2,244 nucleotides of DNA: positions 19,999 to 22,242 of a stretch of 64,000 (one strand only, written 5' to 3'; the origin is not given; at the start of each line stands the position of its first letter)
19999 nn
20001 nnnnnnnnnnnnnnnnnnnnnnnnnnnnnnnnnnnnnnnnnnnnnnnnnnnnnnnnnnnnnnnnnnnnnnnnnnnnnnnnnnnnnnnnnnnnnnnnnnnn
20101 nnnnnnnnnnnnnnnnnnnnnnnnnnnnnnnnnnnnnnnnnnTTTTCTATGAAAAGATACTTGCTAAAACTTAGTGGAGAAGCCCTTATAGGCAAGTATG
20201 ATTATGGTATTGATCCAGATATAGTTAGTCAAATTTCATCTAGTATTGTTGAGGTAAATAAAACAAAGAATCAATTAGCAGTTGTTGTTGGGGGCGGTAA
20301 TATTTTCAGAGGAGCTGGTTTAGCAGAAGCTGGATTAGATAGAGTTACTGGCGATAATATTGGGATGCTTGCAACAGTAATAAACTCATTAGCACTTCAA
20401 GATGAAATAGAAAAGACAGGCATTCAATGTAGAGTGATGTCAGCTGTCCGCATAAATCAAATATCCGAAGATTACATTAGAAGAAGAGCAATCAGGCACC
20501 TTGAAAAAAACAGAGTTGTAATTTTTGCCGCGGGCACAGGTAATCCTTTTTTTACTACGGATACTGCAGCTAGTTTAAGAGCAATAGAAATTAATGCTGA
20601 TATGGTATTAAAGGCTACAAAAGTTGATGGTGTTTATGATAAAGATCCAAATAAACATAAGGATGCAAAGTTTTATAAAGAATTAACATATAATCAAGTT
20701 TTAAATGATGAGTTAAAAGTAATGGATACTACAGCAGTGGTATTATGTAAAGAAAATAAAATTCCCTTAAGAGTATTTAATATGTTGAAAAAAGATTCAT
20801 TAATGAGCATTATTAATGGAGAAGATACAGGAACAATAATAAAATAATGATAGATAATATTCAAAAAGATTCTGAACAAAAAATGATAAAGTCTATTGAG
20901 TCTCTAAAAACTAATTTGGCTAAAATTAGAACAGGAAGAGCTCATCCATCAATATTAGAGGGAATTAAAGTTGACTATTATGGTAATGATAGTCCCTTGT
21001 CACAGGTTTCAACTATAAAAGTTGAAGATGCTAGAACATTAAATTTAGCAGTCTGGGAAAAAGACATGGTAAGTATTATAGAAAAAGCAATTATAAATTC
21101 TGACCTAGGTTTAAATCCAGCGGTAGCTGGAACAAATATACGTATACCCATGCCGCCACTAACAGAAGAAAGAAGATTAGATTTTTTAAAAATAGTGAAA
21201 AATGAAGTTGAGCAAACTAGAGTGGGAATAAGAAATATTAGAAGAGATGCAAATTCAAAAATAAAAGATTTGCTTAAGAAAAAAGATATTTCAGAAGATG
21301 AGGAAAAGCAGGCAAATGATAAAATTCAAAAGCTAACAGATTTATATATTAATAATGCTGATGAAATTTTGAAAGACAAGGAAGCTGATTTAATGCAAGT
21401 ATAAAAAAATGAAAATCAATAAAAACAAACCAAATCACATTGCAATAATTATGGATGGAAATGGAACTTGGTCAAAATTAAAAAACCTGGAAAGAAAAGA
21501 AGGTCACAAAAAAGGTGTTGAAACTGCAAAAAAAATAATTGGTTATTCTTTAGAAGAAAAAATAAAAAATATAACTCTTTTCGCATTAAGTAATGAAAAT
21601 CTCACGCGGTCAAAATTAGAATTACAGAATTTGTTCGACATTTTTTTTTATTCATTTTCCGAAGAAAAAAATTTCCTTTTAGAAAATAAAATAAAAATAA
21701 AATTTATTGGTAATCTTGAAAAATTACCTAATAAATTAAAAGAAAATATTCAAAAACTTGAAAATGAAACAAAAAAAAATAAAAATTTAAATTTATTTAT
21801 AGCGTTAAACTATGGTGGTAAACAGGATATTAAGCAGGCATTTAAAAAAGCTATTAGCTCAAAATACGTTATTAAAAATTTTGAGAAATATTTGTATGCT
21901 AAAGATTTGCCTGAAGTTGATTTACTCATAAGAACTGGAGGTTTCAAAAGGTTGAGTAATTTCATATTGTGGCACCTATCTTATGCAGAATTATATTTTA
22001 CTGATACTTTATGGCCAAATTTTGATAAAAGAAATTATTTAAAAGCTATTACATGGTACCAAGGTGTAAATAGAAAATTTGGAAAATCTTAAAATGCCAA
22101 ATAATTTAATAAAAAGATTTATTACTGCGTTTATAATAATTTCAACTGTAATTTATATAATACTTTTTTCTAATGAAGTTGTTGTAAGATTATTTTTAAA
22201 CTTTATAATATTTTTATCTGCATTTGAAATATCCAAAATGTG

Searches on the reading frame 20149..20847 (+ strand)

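Call 59: search_protein_families(library=pfam, proteins=[window:20149-20847:+], max_evalue=0.001)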
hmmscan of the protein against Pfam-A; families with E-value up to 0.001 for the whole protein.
window:20149-20847:+ (232 aa): 1 family
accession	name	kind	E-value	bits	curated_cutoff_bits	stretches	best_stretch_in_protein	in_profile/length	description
PF00696.33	AA_kinase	-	1.2e-33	117.2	24.9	1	3-211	2-234/234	Amino acid kinase family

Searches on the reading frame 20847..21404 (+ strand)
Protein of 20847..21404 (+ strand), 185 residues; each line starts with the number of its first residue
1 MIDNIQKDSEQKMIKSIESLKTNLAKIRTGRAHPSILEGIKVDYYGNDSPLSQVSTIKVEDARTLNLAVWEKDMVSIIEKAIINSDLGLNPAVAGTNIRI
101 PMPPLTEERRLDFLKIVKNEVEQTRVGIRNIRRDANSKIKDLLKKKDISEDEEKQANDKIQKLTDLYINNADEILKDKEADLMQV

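Call 59: search_protein_families(library=pfam, proteins=[window:20847-21404:+], max_evalue=0.001)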
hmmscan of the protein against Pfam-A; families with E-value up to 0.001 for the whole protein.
window:20847-21404:+ (185 aa): 1 family
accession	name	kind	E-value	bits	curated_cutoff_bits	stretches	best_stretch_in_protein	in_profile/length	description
PF01765.24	RRF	-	1.7e-62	210.6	29.7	1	20-183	1-164/164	Ribosome recycling factor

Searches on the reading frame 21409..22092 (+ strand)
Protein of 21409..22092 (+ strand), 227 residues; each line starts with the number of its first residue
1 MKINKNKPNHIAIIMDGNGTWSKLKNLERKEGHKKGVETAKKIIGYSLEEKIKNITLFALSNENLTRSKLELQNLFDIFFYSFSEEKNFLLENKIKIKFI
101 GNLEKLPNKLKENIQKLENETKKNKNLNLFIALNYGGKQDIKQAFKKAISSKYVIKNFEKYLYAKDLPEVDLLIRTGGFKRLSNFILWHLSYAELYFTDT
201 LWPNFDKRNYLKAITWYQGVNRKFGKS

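Call 59: search_protein_families(library=pfam, proteins=[window:21409-22092:+], max_evalue=0.001)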
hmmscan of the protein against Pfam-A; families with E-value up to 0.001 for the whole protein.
window:21409-22092:+ (227 aa): 1 family
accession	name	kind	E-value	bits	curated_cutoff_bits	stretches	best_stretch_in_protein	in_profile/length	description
PF01255.24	Prenyltransf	-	3.3e-70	236.5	27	1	14-225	1-219/219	Putative undecaprenyl diphosphate synthase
